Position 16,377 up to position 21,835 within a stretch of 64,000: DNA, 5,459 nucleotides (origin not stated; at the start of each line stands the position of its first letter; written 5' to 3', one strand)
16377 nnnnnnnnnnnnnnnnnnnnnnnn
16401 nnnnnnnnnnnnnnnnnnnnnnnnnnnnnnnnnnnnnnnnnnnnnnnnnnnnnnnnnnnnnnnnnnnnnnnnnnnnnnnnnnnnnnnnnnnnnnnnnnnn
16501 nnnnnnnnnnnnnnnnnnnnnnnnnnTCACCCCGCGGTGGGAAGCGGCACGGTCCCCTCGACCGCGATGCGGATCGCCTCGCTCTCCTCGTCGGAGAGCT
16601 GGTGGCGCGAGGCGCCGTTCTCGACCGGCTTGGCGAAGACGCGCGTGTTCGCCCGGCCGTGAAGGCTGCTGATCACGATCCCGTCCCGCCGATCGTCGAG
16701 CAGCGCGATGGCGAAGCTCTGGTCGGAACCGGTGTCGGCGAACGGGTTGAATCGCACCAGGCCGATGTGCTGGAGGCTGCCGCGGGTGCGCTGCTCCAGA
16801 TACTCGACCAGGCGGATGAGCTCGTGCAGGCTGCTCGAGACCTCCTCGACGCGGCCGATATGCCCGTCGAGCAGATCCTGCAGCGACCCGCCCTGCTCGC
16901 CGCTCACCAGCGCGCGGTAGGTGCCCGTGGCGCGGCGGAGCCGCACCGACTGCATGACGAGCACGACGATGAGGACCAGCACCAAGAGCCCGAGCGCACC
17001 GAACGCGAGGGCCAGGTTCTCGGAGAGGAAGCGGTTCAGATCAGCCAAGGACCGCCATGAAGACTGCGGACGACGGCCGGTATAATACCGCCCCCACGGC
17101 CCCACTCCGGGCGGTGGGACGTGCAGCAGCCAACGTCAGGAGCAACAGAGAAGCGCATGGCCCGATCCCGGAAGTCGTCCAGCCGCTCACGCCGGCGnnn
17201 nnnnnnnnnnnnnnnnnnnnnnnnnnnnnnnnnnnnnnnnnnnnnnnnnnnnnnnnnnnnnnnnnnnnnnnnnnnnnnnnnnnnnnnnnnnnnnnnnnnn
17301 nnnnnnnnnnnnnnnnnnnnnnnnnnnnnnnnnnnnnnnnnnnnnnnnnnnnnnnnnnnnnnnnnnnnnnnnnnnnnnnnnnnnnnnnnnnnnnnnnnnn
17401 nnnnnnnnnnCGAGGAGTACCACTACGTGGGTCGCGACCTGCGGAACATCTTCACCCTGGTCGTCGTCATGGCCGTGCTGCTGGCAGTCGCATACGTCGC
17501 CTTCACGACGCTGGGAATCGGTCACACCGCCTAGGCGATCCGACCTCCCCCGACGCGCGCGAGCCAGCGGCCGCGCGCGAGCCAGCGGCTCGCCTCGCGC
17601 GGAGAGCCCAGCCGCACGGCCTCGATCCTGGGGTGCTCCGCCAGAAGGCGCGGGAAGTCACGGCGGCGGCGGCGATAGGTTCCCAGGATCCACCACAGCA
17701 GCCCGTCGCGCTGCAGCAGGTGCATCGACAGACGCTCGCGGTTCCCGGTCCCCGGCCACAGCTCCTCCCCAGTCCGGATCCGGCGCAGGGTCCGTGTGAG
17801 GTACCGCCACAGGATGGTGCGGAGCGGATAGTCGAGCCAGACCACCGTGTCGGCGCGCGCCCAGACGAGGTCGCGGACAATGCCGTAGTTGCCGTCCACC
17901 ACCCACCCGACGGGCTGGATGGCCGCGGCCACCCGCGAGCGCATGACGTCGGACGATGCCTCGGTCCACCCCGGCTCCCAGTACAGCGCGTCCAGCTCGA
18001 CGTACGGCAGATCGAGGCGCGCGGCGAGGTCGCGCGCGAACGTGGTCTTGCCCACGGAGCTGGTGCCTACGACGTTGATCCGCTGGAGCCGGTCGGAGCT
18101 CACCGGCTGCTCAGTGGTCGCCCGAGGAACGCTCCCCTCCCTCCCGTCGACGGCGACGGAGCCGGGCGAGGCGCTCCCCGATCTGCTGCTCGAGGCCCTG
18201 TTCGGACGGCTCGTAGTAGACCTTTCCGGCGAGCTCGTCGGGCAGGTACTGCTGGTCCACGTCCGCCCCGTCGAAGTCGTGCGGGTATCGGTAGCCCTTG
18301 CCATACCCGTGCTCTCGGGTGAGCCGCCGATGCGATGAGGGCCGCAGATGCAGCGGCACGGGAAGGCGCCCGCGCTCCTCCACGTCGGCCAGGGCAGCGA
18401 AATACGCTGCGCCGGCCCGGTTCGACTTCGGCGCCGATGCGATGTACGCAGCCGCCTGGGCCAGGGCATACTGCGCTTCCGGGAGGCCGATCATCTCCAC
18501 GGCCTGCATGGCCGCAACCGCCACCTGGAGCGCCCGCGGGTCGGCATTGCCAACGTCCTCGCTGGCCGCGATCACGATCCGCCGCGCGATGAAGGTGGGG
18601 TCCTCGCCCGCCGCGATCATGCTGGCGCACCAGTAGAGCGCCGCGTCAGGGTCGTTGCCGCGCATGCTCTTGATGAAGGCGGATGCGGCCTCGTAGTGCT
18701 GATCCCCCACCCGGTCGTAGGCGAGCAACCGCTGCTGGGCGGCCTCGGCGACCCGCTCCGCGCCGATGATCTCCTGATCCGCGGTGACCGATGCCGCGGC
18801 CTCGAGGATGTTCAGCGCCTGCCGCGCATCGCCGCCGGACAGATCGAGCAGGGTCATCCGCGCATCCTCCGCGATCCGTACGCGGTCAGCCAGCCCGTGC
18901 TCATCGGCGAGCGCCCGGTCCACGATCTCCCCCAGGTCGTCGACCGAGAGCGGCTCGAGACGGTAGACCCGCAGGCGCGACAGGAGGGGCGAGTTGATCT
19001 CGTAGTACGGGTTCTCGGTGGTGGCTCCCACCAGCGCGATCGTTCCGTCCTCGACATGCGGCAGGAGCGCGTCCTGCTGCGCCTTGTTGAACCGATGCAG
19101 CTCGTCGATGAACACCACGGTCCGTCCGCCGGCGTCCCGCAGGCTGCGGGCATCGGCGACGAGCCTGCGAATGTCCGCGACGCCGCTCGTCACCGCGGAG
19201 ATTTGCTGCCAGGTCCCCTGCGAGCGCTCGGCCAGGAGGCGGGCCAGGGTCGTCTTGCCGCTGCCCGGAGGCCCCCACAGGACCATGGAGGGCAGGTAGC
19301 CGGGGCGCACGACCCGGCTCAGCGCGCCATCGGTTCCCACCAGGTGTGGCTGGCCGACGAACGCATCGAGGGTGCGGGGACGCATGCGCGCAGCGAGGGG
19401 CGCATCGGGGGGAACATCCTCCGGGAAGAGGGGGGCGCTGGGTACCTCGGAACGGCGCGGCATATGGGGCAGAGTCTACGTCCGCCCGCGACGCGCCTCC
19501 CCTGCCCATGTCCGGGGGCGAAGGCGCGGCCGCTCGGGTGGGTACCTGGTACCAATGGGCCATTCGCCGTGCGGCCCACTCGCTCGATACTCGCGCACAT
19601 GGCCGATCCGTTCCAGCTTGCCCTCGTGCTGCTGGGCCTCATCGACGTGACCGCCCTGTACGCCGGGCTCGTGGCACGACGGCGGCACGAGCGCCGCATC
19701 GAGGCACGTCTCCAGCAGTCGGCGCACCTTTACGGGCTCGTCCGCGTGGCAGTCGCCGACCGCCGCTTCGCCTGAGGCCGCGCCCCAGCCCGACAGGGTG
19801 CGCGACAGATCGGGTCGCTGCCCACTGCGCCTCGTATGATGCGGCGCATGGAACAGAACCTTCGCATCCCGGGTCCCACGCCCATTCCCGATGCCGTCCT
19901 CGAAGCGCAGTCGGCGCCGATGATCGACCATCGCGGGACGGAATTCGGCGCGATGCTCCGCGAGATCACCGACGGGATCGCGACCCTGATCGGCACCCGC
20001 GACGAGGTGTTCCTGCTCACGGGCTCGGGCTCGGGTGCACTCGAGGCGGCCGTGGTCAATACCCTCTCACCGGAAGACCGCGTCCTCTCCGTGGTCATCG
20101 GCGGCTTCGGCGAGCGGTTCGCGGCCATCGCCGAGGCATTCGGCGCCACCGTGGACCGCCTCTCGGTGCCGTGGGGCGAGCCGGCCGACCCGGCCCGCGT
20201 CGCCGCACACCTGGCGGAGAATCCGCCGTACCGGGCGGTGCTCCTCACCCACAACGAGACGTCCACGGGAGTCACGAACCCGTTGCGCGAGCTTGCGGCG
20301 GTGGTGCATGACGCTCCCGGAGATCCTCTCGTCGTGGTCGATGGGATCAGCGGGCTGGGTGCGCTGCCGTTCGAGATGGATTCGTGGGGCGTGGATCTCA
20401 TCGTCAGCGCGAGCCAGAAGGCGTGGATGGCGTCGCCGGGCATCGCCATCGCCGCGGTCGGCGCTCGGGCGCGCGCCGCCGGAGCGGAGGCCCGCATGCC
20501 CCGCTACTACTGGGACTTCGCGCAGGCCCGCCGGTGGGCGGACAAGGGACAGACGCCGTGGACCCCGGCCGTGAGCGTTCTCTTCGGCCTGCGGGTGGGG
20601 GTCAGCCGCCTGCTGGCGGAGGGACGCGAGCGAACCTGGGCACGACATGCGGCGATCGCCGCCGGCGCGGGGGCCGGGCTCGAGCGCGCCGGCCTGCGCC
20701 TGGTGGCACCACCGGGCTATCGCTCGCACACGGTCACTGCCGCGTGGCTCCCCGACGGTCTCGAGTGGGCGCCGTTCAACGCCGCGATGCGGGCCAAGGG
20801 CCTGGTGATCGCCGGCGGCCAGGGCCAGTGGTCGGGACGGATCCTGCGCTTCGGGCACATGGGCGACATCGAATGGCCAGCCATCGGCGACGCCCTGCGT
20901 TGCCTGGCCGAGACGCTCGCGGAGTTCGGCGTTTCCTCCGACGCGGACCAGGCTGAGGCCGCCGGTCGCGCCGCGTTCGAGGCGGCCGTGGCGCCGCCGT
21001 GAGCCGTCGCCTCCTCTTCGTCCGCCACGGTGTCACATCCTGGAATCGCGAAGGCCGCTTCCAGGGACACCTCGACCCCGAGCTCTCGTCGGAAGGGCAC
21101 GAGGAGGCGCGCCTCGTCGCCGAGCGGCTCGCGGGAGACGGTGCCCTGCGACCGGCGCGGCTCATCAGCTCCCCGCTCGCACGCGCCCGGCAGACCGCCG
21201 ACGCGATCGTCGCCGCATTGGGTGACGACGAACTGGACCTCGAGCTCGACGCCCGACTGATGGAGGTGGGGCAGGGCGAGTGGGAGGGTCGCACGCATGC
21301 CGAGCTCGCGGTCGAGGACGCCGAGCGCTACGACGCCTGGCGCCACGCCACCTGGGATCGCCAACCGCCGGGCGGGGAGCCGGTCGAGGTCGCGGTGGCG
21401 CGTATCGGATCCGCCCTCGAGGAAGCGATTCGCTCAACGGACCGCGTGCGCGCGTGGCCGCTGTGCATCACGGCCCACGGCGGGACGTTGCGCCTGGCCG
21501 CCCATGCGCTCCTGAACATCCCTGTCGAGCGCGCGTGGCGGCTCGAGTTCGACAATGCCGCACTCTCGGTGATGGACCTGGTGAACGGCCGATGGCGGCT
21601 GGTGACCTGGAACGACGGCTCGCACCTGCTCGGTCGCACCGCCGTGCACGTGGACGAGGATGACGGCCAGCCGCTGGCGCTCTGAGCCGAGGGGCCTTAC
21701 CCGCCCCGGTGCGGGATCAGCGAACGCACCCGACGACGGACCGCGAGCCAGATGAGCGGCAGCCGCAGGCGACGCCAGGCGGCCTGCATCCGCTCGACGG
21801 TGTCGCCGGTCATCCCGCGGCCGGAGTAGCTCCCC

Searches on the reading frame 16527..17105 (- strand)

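Call 43: search_protein_families(library=pfam, proteins=[window:16527-17105:-], max_evalue=0.0001)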
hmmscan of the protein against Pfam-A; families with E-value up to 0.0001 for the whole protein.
window:16527-17105:- (192 aa): 1 family
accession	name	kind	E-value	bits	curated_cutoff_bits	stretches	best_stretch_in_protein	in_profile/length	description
PF14584.11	DUF4446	-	7.4e-43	146.6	27.4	1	36-181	4-149/150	Protein of unknown function (DUF4446)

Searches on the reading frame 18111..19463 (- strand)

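Call 43: search_protein_families(library=pfam, proteins=[window:18111-19463:-], max_evalue=0.0001)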
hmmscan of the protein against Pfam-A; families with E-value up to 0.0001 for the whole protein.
window:18111-19463:- (450 aa): 10 families
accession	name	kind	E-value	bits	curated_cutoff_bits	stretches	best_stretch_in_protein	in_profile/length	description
PF12002.13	MgsA_C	-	8.7e-66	221.4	27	1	269-435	1-166/167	MgsA AAA+ ATPase C terminal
PF16193.11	AAA_assoc_2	-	7.2e-23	81.1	34.3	1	194-268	4-81/81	AAA C-terminal domain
PF00004.35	AAA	-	9.6e-15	55.6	21.2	1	60-166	1-125/131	ATPase family associated with various cellular activities (AAA)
PF05496.18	RuvB_N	-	8.4e-13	48.8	27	1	27-145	1-116/159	Holliday junction DNA helicase RuvB P-loop domain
PF13191.12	AAA_16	-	3.8e-08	34.4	32.6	1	47-88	15-63/167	AAA ATPase domain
PF07728.20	AAA_5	-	9.1e-07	29.4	22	1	60-145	2-98/139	AAA domain (dynein-related subfamily)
PF13173.12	AAA_14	-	2.4e-06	28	27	1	60-175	5-126/129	AAA domain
PF13401.12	AAA_22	-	1.3e-05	25.9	27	0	59-82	7-30/130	AAA domain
PF14532.12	Sigma54_activ_2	-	1.7e-05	25.5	25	1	62-163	26-122/138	Sigma-54 interaction domain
PF01078.27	Mg_chelatase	-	1.8e-05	24.7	20.3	0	60-78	25-43/207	Magnesium chelatase, subunit ChlI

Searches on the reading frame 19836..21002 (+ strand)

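Call 43: search_protein_families(library=pfam, proteins=[window:19836-21002:+], max_evalue=0.0001)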
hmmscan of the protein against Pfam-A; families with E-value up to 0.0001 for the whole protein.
window:19836-21002:+ (388 aa): 1 family
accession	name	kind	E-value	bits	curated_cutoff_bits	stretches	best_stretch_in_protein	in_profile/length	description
PF00266.25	Aminotran_5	-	6.9e-19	68.5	21.5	1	29-285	33-294/371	Aminotransferase class-V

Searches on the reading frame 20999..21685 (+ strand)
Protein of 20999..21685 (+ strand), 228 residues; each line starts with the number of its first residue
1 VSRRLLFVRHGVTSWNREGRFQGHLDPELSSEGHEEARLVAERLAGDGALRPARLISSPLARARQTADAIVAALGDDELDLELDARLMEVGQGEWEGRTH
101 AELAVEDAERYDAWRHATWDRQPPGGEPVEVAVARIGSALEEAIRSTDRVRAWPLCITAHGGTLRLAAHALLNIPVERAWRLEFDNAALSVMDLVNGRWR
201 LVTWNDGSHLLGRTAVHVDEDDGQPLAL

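Call 43: search_protein_families(library=pfam, proteins=[window:20999-21685:+], max_evalue=0.0001)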
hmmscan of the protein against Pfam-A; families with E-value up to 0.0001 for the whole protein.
window:20999-21685:+ (228 aa): 1 family
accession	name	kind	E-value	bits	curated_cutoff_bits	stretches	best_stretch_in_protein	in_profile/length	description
PF00300.27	His_Phos_1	-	7.4e-54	182.8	21.7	1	5-206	1-193/194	Histidine phosphatase superfamily (branch 1)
